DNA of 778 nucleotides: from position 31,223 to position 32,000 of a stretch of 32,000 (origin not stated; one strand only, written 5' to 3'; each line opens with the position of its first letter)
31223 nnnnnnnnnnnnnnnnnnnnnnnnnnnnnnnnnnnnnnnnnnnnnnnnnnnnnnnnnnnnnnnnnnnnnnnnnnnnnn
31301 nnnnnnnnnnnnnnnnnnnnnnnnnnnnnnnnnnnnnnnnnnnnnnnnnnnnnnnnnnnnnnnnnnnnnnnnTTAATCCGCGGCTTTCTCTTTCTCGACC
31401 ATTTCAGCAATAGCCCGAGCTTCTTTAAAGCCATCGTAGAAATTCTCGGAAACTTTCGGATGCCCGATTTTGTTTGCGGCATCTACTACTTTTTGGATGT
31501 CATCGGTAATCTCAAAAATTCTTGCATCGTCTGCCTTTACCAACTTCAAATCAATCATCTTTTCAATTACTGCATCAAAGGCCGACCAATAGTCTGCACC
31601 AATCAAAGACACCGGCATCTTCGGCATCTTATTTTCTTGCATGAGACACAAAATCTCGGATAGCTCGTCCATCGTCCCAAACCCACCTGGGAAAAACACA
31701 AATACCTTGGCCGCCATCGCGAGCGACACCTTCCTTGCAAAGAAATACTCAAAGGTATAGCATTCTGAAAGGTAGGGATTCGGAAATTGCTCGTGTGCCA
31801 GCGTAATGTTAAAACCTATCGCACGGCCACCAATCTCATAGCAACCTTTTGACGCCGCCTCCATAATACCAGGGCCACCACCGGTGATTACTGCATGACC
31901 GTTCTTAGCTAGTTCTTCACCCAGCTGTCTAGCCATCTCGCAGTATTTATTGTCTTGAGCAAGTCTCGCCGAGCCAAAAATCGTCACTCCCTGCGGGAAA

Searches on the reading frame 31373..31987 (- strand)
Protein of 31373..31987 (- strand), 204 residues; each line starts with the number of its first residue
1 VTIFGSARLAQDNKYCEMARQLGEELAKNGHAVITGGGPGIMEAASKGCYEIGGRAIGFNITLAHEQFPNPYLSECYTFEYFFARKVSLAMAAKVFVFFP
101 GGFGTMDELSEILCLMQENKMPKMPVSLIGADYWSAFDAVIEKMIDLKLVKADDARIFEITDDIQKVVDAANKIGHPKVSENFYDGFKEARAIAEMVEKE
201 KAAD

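Call 17: search_protein_families(library=pfam, proteins=[window:31373-31987:-], max_evalue=0.1)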
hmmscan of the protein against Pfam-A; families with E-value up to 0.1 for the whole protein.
window:31373-31987:- (204 aa): 5 families
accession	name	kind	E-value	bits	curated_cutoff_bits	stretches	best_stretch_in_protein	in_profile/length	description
PF03641.19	Lysine_decarbox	-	8e-31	107.4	27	1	42-169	1-129/131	Possible lysine decarboxylase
PF18306.6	LDcluster4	-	7.9e-19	68.2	26.3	1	2-110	5-111/151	SLOG cluster4 family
PF02481.21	DNA_processg_A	-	0.002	17.8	29.6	1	4-59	50-103/212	DNA recombination-mediator protein A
PF17880.6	Yos9_DD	-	0.0085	16.7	30.5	1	114-172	31-90/128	Yos9 dimerzation domain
PF18185.7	STALD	-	0.06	13.2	24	1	12-51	32-71/211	Sir2- and TIR-associating SLOG family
